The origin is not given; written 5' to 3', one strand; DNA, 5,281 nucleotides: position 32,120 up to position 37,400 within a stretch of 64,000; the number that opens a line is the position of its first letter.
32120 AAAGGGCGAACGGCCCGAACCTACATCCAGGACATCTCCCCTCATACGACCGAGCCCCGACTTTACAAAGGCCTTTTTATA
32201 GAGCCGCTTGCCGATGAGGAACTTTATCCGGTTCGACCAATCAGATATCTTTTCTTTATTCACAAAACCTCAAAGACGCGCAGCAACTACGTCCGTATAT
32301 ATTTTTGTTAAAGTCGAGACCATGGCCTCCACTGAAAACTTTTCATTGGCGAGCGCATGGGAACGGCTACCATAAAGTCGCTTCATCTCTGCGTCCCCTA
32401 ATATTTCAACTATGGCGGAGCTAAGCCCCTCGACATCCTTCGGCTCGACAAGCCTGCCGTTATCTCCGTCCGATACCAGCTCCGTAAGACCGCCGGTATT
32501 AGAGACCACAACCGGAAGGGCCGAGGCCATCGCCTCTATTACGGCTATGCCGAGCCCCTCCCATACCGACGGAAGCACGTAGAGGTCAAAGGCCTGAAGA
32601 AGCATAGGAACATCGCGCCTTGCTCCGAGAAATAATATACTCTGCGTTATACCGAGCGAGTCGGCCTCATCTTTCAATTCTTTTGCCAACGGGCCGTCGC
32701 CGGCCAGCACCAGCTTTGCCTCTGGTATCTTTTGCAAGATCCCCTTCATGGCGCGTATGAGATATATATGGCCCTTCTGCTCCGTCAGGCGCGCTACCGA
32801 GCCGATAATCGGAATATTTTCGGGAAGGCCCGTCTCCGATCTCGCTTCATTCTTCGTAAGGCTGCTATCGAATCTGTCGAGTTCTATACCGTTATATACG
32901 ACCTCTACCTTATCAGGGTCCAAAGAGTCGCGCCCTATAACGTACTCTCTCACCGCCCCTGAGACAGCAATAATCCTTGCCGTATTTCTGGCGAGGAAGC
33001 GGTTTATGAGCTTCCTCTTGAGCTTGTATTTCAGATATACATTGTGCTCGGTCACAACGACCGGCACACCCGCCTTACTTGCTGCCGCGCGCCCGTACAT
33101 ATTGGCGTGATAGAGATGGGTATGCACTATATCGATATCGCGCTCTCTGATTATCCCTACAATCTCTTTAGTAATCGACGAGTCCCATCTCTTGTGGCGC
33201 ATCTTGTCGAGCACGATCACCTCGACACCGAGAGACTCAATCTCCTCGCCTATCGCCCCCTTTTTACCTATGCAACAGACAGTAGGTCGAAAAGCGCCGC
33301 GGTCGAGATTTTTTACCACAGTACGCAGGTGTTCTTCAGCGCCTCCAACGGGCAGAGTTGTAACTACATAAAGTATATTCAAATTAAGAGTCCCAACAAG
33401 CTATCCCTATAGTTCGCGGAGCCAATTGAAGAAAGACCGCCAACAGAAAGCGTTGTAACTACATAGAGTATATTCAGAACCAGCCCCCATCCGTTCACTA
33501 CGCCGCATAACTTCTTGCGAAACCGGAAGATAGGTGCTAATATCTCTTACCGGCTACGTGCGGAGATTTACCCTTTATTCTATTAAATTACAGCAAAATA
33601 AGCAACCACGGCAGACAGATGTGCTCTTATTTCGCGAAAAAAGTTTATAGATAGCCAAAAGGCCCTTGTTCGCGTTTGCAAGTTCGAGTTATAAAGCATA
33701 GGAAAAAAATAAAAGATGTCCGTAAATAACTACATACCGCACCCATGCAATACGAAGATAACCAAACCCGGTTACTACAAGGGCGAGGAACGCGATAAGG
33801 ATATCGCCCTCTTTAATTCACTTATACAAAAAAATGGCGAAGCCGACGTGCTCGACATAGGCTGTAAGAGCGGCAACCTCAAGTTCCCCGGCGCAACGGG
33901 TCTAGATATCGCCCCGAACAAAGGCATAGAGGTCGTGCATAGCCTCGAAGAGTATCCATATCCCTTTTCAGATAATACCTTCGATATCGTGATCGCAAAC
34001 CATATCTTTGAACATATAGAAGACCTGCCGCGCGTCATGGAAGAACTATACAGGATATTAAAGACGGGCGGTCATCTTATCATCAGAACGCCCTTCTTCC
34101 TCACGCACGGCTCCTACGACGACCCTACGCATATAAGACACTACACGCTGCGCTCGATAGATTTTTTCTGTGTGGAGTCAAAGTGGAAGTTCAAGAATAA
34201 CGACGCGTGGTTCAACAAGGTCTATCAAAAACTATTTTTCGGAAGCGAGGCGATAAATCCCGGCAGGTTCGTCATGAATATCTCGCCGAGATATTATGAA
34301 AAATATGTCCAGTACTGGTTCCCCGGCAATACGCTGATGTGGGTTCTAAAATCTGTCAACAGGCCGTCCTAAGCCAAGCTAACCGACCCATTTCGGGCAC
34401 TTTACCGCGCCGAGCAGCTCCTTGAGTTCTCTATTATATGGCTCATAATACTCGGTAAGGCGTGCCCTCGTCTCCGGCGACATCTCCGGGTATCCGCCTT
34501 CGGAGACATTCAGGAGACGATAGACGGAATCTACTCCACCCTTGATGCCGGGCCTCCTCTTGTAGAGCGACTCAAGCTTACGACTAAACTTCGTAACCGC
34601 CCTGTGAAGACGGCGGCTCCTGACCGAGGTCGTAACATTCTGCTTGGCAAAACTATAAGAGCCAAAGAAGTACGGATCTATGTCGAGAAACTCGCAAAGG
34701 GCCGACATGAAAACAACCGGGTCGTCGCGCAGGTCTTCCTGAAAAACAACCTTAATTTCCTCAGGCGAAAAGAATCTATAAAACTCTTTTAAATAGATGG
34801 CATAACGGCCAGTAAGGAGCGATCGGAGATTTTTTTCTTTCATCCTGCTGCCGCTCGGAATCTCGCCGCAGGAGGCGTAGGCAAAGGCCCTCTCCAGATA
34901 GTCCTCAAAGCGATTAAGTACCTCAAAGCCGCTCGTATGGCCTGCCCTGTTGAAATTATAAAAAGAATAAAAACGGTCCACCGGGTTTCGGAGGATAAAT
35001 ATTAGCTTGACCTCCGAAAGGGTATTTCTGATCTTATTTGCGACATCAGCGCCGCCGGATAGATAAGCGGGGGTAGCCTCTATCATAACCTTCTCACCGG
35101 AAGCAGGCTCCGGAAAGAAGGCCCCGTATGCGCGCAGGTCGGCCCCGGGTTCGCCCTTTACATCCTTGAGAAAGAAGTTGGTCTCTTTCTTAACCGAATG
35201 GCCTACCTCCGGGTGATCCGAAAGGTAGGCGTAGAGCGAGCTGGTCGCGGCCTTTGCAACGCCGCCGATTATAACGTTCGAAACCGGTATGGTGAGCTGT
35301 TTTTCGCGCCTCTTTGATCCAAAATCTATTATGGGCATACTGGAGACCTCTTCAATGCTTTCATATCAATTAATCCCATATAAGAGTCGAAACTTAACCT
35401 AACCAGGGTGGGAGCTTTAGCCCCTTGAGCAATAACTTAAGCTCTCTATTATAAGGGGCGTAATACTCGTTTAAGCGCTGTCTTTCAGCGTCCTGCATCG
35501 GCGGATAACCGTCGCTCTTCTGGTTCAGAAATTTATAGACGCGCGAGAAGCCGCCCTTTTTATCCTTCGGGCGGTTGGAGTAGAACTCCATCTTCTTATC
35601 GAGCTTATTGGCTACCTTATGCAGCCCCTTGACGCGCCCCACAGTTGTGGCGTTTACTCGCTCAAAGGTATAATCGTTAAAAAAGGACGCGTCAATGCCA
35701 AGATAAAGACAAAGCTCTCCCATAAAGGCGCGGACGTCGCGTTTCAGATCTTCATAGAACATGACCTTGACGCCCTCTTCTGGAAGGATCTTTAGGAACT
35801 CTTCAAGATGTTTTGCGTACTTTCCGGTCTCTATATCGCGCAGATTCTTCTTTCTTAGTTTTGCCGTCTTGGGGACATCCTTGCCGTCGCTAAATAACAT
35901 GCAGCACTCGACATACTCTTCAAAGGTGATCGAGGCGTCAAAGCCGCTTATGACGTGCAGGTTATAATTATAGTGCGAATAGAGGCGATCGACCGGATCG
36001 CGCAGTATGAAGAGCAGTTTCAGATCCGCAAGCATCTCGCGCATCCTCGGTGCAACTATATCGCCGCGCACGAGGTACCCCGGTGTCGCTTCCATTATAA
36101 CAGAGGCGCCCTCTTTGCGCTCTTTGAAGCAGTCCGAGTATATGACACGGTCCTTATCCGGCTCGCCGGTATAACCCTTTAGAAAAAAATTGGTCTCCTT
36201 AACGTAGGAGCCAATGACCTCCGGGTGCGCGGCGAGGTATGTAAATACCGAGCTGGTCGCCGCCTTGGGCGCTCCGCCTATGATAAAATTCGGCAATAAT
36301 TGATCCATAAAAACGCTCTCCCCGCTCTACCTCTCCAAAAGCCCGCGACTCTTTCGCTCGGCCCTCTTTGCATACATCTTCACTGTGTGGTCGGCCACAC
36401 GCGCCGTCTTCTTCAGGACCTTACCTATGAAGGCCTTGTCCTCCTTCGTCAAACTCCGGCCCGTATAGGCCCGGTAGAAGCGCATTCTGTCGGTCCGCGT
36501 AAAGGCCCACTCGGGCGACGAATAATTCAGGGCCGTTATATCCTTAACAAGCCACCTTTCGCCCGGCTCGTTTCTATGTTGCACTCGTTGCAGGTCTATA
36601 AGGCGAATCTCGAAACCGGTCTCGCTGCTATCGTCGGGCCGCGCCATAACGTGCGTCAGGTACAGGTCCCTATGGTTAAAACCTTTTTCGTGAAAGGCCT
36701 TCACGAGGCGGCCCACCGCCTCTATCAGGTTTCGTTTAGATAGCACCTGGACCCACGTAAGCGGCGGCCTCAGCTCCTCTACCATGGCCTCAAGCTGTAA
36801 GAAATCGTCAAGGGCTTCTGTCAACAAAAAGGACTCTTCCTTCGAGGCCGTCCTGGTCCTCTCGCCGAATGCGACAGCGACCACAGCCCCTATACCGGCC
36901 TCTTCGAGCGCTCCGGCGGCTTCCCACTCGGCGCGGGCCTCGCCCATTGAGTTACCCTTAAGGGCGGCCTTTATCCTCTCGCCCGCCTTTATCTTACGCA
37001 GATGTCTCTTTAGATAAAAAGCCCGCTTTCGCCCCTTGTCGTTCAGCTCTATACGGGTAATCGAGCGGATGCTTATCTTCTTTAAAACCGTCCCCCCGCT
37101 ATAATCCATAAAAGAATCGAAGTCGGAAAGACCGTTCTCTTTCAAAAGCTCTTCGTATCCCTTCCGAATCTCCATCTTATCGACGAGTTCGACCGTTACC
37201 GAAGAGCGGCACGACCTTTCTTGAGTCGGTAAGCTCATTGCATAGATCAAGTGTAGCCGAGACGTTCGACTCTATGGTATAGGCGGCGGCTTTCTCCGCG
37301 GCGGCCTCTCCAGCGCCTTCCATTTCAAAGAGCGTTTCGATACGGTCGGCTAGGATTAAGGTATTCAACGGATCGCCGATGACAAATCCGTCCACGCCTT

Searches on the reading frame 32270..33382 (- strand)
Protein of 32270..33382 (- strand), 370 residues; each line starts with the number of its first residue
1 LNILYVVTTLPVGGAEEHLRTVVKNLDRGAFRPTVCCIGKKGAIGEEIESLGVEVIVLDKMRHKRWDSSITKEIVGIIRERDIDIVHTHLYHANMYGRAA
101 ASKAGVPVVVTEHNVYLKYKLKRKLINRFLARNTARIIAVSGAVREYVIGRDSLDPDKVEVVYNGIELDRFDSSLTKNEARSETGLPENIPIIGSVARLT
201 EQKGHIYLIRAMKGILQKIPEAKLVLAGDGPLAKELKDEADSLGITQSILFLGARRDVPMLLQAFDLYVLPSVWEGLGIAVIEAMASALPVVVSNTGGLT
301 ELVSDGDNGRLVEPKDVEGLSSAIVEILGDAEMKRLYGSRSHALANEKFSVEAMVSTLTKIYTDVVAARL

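Call 24: search_protein_families(library=pfam, proteins=[window:32270-33382:-], max_evalue=0.00001)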
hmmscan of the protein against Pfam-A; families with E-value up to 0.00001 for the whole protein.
window:32270-33382:- (370 aa): 6 families
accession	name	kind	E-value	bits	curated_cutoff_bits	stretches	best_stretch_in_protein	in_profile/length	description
PF00534.26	Glycos_transf_1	-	1.2e-43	149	26.4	1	177-335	2-163/172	Glycosyl transferases group 1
PF13692.12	Glyco_trans_1_4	-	1.4e-39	136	27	1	191-330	2-142/142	Glycosyl transferases group 1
PF13439.12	Glyco_transf_4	-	3.6e-30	105.6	28.5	1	12-170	1-170/170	Glycosyltransferase Family 4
PF13579.12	Glyco_trans_4_4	-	5e-23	82.6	29.7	1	13-165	1-158/158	Glycosyl transferase 4-like domain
PF20706.3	GT4-conflict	-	1.6e-09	37.7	26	1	183-306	193-323/385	Family 4 Glycosyltransferase in conflict systems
PF13477.12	Glyco_trans_4_2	-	3.6e-06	27.6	23.4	1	22-139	16-137/139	Glycosyl transferase 4-like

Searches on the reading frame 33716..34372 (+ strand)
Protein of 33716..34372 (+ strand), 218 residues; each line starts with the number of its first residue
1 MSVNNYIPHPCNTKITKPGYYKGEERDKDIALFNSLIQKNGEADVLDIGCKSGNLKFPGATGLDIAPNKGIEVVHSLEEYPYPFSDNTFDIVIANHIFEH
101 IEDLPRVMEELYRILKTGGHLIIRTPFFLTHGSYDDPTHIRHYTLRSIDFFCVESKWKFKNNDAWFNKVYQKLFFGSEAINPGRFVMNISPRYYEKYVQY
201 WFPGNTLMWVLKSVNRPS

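Call 24: search_protein_families(library=pfam, proteins=[window:33716-34372:+], max_evalue=0.00001)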
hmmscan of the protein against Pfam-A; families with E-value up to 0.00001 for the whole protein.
window:33716-34372:+ (218 aa): 6 families
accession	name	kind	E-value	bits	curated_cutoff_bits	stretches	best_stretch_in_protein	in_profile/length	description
PF13489.12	Methyltransf_23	-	4.8e-13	49.6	27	1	39-145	20-147/164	Methyltransferase domain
PF08241.18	Methyltransf_11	-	7.9e-13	49.3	21.2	1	73-123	47-95/95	Methyltransferase domain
PF13847.12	Methyltransf_31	-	2.3e-09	37.5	27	1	83-127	67-113/145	Methyltransferase domain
PF08242.18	Methyltransf_12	-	3.9e-08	34.4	30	1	82-121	64-98/98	Methyltransferase domain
PF13649.12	Methyltransf_25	-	5.2e-08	33.9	27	1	76-119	54-97/97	Methyltransferase domain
PF01209.24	Ubie_methyltran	-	4.2e-06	26.7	20.1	1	34-123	66-151/233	ubiE/COQ5 methyltransferase family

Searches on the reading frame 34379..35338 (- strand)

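Call 24: search_protein_families(library=pfam, proteins=[window:34379-35338:-], max_evalue=0.00001)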
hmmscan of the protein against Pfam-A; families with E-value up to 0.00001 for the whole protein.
window:34379-35338:- (319 aa): 2 families
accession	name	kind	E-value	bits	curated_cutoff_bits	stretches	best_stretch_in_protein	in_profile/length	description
PF00685.33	Sulfotransfer_1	-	1.5e-12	47.9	22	1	107-221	88-182/255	Sulfotransferase domain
PF13469.12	Sulfotransfer_3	-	1.6e-07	32.3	27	0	100-221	115-213/216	Sulfotransferase family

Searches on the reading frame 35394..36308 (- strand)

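Call 24: search_protein_families(library=pfam, proteins=[window:35394-36308:-], max_evalue=0.00001)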
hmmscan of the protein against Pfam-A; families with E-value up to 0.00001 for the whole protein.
window:35394-36308:- (304 aa): 2 families
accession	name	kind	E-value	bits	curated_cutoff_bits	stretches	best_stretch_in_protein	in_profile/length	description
PF00685.33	Sulfotransfer_1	-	6.3e-14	52.4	22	1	94-240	89-221/255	Sulfotransferase domain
PF13469.12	Sulfotransfer_3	-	6.6e-08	33.5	27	0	59-206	92-213/216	Sulfotransferase family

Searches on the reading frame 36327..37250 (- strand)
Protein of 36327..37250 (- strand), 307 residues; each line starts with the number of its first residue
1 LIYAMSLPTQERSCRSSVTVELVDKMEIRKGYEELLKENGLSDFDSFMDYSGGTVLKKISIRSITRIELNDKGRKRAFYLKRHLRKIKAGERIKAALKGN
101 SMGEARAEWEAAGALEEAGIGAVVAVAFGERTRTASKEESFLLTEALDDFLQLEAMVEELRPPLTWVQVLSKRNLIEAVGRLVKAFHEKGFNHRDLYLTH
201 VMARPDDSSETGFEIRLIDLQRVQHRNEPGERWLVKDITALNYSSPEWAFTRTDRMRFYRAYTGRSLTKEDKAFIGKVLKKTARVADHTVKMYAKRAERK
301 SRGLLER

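Call 24: search_protein_families(library=pfam, proteins=[window:36327-37250:-], max_evalue=0.00001)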
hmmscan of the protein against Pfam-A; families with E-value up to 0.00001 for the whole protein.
window:36327-37250:- (307 aa): 1 family
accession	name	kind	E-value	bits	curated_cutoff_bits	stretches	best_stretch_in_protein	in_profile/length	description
PF06293.20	Kdo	-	1e-30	107.2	21.3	1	76-262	28-207/207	Lipopolysaccharide kinase (Kdo/WaaP) family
